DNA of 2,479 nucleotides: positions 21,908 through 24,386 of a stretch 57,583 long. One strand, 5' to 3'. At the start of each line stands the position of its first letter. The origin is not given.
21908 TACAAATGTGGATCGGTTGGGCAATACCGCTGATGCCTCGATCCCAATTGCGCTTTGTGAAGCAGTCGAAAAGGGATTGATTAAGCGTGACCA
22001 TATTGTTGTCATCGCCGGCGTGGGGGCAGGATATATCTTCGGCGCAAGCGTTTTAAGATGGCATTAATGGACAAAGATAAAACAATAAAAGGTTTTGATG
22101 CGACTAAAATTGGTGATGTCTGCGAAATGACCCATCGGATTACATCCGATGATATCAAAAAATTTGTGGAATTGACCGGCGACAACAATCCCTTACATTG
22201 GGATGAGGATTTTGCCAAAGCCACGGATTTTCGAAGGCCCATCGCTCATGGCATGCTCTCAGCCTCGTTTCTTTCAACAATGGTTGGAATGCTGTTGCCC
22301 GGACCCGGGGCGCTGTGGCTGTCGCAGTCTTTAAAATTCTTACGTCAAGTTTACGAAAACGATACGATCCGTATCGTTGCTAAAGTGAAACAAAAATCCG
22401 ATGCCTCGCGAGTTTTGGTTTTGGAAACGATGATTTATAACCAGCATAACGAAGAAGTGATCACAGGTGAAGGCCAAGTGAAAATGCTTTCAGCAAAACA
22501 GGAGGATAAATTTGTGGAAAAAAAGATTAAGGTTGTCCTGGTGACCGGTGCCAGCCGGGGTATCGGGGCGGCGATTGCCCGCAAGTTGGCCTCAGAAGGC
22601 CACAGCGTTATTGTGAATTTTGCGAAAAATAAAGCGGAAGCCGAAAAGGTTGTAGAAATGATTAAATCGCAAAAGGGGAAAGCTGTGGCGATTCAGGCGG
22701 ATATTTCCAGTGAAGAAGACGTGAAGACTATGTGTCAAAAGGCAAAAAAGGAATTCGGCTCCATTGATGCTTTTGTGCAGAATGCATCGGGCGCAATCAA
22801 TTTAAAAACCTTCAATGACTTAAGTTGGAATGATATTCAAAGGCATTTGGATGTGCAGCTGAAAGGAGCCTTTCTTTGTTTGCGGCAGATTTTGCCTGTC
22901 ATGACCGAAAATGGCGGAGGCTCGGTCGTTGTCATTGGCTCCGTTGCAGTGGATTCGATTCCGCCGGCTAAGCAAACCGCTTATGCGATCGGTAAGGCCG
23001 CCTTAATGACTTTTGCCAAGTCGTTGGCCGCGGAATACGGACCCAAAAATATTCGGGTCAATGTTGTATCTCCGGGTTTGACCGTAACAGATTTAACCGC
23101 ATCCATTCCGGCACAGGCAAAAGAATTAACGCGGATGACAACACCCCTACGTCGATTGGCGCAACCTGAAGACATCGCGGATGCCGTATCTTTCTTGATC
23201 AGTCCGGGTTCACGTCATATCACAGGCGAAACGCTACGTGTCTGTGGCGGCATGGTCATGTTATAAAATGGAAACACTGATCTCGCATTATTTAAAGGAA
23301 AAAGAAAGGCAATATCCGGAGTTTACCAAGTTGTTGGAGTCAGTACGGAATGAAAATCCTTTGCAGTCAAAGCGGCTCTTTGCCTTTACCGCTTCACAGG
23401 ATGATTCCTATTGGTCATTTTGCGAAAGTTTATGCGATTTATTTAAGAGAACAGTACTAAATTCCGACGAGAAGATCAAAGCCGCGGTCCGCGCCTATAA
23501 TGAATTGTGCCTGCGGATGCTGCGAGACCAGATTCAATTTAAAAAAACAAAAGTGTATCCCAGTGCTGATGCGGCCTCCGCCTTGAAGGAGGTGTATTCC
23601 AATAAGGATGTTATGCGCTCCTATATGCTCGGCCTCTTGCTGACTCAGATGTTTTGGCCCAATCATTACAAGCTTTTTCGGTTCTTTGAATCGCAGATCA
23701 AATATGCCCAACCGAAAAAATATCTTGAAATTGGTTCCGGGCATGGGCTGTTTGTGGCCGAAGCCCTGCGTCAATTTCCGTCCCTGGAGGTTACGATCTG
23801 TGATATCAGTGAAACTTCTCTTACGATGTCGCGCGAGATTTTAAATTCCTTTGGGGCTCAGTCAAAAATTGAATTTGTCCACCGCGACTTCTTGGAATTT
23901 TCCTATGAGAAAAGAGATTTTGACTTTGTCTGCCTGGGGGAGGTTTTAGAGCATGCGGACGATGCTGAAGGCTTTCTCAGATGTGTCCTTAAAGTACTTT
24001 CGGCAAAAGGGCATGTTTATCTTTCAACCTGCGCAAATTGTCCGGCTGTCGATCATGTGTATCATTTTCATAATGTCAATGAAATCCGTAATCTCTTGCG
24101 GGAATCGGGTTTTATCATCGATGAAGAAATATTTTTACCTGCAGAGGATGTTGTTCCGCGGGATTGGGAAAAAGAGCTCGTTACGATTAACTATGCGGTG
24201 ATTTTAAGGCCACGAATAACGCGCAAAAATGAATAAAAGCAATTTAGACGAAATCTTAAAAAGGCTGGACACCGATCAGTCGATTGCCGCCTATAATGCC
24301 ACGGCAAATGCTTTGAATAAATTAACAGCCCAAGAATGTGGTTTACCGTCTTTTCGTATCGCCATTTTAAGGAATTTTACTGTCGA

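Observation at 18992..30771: Carrier-protein acyl assembly line resembling Campylobacter cj1295-cj1304, predicting methylated glyceroyl-nonulosonate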

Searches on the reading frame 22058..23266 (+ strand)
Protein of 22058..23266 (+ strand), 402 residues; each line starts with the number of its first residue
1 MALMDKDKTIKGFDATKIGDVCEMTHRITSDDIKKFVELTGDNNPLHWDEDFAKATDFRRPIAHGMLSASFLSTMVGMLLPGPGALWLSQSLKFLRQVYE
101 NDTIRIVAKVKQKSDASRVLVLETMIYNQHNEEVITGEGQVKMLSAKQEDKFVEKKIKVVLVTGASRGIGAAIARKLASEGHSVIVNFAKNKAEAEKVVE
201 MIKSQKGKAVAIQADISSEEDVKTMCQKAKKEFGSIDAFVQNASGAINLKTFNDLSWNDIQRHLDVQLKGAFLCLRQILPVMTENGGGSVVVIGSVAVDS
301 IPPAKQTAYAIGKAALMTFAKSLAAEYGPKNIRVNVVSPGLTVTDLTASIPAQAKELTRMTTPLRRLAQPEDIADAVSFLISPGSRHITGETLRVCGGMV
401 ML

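Call 4: search_protein_families(library=pfam, proteins=[window:22058-23266:+], max_evalue=0.01)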
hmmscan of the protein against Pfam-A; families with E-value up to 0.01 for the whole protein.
window:22058-23266:+ (402 aa): 9 families
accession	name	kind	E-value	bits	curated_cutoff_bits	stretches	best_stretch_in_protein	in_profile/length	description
PF13561.12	adh_short_C2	-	4.9e-60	203.5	27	1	164-399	1-235/236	Enoyl-(Acyl carrier protein) reductase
PF00106.31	adh_short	-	1.6e-51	175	26.6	1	158-353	1-193/195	short chain dehydrogenase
PF01575.25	MaoC_dehydratas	-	1.8e-19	70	27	1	25-118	15-109/123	MaoC like domain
PF08659.16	KR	-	2.2e-15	57.5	22.6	1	160-324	3-164/180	KR domain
PF13452.11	FAS1_DH_region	-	5.9e-11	43.1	22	1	24-136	10-131/132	FAS1-like, dehydratase domain region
PF01370.27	Epimerase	-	5e-07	29.8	20.9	1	160-384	1-228/240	NAD dependent epimerase/dehydratase family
PF23441.1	SDR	-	2.2e-05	24.4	27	1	160-402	10-258/258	SDR-like rossmann domain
PF13460.12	NAD_binding_10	-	0.0006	20.2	27.2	1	164-304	1-108/184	NAD(P)H-binding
PF03853.21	YjeF_N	-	0.0054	17.2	24.9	1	149-238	21-106/169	YjeF-related protein N-terminus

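Call 13: search_protein_families(library=ncbifam, proteins=[window:22058-23266:+], max_evalue=0.01)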
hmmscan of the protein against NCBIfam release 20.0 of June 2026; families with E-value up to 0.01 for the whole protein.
window:22058-23266:+ (402 aa): 243 families (the best 25 are shown)
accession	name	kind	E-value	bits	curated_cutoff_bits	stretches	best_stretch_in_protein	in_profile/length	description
NF005559.1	PRK07231.1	subfamily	3.5e-64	216.7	215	1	158-400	5-248/249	glucose 1-dehydrogenase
NF009466.0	PRK12826.1-2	subfamily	3.5e-62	210.1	222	1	158-401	4-246/248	3-oxoacyl-ACP reductase FabG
TIGR01830.1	3oxo_ACP_reduc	equivalog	2.1e-60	204.4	297.75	1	160-400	1-239/239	3-oxoacyl-[acyl-carrier-protein] reductase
NF004198.0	PRK05653.1-3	equivalog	8.8e-58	195.7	296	1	156-401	6-248/248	3-oxoacyl-ACP reductase FabG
NF006393.0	PRK08642.1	equivalog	1.6e-57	194.9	292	1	155-401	4-253/254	3-oxoacyl-ACP reductase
NF047420.2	EF_P_mod_YmfI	equivalog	1.6e-56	191.7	238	1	160-399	2-235/236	elongation factor P 5-aminopentanone reductase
NF005681.0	PRK07478.1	subfamily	2.5e-55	187.6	267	1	157-400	6-250/254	SDR family oxidoreductase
NF004199.0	PRK05653.1-4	equivalog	4.1e-53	180.5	301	1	158-401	6-247/247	3-oxoacyl-ACP reductase FabG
NF004197.0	PRK05653.1-1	equivalog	1.6e-52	178.7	332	1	157-401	7-248/249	3-oxoacyl-ACP reductase FabG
NF006493.1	PRK08936.1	subfamily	4.3e-52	176.9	420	1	155-400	5-251/261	glucose-1-dehydrogenase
NF004818.0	PRK06172.1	equivalog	1.8e-51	175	336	1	157-400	7-251/253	SDR family oxidoreductase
TIGR04316.1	dhbA_paeA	equivalog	2.2e-50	171.6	300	1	160-400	1-248/250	2,3-dihydro-2,3-dihydroxybenzoate dehydrogenase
NF009464.0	PRK12824.1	subfamily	3.9e-50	170.8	269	1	157-401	2-244/245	3-oxoacyl-ACP reductase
TIGR01829.1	AcAcCoA_reduct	subfamily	5.6e-50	170.3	302.1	1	158-401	1-242/242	acetoacetyl-CoA reductase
NF005853.0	PRK07774.1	equivalog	9.4e-50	169.3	303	1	157-401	6-248/250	SDR family oxidoreductase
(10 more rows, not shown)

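Call 64: search_solved_structures(query=window:22058-23266:+, max_evalue=1e-15)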
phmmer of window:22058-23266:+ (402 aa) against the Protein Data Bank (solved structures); distinct sequences matched with E-value up to 1e-15: 459 (the best 60 are shown).
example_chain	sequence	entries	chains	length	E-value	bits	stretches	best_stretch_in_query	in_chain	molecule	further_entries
3osu_A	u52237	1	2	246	1.3e-46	162.6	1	156-401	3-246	3-oxoacyl-[acyl-carrier-protein] reductase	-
3sj7_A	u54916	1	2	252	2.2e-46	161.8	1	158-401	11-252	3-oxoacyl-(Acyl-carrier-protein) reductase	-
4e3z_A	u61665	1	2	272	1.7e-43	152.3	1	158-398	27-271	Putative oxidoreductase protein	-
2uvd_A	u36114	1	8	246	1.2e-42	149.5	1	156-401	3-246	3-OXOACYL-(ACYL-CARRIER-PROTEIN) REDUCTASE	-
2hq1_A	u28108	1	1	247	6.3e-42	147.2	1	156-401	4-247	Glucose/ribitol dehydrogenase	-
4iqg_C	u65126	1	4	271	1e-41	146.4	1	156-398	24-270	Short-chain dehydrogenase/reductase SDR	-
1edo_A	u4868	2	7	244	1e-39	139.9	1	159-400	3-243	BETA-KETO ACYL CARRIER PROTEIN REDUCTASE | KETOACYL REDUCTASE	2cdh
4rzh_A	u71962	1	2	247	1.1e-39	139.8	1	158-401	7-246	3-oxoacyl-[acyl-carrier protein] reductase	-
1rwb_A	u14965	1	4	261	1.2e-39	139.7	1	157-401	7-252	Glucose 1-dehydrogenase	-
4mow_A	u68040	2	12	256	1.4e-39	139.5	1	158-399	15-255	Glucose 1-dehydrogenase | Putative glucose 1-dehydrogenase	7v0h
4jro_A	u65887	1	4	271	2.6e-39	138.6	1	157-401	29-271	FabG protein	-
1g6k_A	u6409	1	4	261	2.8e-39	138.5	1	157-400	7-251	GLUCOSE 1-DEHYDROGENASE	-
1gee_A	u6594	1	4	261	4.2e-39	137.9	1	157-401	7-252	GLUCOSE 1-DEHYDROGENASE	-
1gco_A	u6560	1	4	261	5.9e-39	137.4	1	157-400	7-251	GLUCOSE DEHYDROGENASE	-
3u5t_A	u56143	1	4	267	2e-38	135.6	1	157-400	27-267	3-oxoacyl-[acyl-carrier-protein] reductase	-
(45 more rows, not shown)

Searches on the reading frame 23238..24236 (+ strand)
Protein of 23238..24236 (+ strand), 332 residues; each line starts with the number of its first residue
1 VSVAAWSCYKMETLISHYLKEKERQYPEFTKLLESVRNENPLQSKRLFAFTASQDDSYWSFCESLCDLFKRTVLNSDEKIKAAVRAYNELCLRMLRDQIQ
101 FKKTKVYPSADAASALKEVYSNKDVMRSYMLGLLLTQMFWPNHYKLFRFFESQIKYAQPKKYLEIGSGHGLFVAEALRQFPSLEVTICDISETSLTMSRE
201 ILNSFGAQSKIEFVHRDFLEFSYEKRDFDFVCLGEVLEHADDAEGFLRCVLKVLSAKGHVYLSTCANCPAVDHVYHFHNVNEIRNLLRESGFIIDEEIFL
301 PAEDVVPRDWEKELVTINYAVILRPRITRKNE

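Call 4: search_protein_families(library=pfam, proteins=[window:23238-24236:+], max_evalue=0.01)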
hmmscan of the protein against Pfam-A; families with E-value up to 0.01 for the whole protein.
window:23238-24236:+ (332 aa): 14 families
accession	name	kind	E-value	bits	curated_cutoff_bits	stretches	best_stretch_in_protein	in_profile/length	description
PF08241.18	Methyltransf_11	-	3.5e-14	53.6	21.2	1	163-261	1-94/95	Methyltransferase domain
PF08242.18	Methyltransf_12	-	1e-13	52.2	30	1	163-259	1-97/98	Methyltransferase domain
PF13649.12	Methyltransf_25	-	2.7e-13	50.8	27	1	163-258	2-97/97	Methyltransferase domain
PF13489.12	Methyltransf_23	-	6.6e-13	49.1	27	1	157-268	21-123/164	Methyltransferase domain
PF13847.12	Methyltransf_31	-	9.3e-13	48.5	27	1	160-275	5-120/145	Methyltransferase domain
PF01209.24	Ubie_methyltran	-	7.3e-08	32.5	20.1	1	143-263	32-152/233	ubiE/COQ5 methyltransferase family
PF00891.24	Methyltransf_2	-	1.9e-07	31.1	22.3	1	94-265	3-167/210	O-methyltransferase domain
PF05175.20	MTS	-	1.3e-06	28.6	23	1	153-231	26-102/170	Methyltransferase small domain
PF10294.15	Methyltransf_16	-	0.00014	22.1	21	1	151-263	33-156/174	Lysine methyltransferase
PF02353.26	CMAS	-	0.00017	21.4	27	1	158-269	62-171/273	Mycolic acid cyclopropane synthetase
PF12847.13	Methyltransf_18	-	0.00019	21.9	27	1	159-231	15-86/151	Methyltransferase domain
PF01596.23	Methyltransf_3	-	0.001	18.9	22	0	149-230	35-123/204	O-methyltransferase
PF03686.19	UPF0146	-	0.0025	18.1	26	0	153-194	8-48/129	Uncharacterised protein family (UPF0146)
PF09243.16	Rsm22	-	0.01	15.8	23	0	153-243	29-119/275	Mitochondrial small ribosomal subunit Rsm22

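Call 13: search_protein_families(library=ncbifam, proteins=[window:23238-24236:+], max_evalue=0.01)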
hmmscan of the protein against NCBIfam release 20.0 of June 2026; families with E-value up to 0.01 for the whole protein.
window:23238-24236:+ (332 aa): 30 families (the best 25 are shown)
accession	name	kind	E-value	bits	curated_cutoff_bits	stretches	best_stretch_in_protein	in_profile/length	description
TIGR02072.1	BioC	equivalog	5.2e-13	49.4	184.95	1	145-267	22-137/244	malonyl-ACP O-methyltransferase BioC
TIGR01983.1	UbiG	equivalog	1.3e-12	47.5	102.95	1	155-265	46-154/228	bifunctional 2-polyprenyl-6-hydroxyphenol methylase/3-demethylubiquinol 3-O-methyltransferase UbiG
TIGR01934.1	MenG_MenH_UbiE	subfamily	7.9e-08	31.9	158.35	1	152-277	33-158/223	ubiquinone/menaquinone biosynthesis methyltransferase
NF001240.0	PRK00216.1-1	equivalog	1.7e-06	27.3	378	1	113-264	26-170/251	bifunctional demethylmenaquinone methyltransferase/2-methoxy-6-polyprenyl-1,4-benzoquinol methylase UbiE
TIGR03534.1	RF_mod_PrmC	equivalog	2.1e-06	27.4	199.1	1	154-232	84-161/253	peptide chain release factor N(5)-glutamine methyltransferase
NF001244.0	PRK00216.1-5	equivalog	5.1e-06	26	216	1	154-261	44-152/236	bifunctional demethylmenaquinone methyltransferase/2-methoxy-6-polyprenyl-1,4-benzoquinol methylase UbiE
NF001242.0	PRK00216.1-3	equivalog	8.5e-06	25.3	351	1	160-285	72-200/258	bifunctional demethylmenaquinone methyltransferase/2-methoxy-6-polyprenyl-1,4-benzoquinol methylase UbiE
TIGR04371.1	methyltran_NanM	subfamily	2.4e-05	24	44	1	144-205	135-195/273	putative sugar O-methyltransferase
NF041820.1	daptide_MTase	equivalog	2.7e-05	23.7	175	1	163-268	41-148/243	daptide-type RiPP biosynthesis methyltransferase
NF043040.1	corrin_prot_MT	hypoth_equivalog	3.2e-05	23.5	180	1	158-260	41-145/216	corrinoid protein-associated methyltransferase CpaM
NF041255.1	mycofact_MftM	equivalog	4.1e-05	23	200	1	157-245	138-222/289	mycofactocin oligosaccharide methyltransferase MftM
TIGR03533.1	L3_gln_methyl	equivalog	4.2e-05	23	229.7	1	150-230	113-192/284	50S ribosomal protein L3 N(5)-glutamine methyltransferase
NF008264.0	PRK11036.1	equivalog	9.3e-05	22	366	1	157-262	43-147/261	tRNA uridine 5-oxyacetic acid(34) methyltransferase CmoM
TIGR02752.1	MenG_heptapren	equivalog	0.00015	21.4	419.85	1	181-262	69-150/231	demethylmenaquinone methyltransferase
NF001243.0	PRK00216.1-4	equivalog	0.00017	21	235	1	182-261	72-150/237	demethylmenaquinone methyltransferase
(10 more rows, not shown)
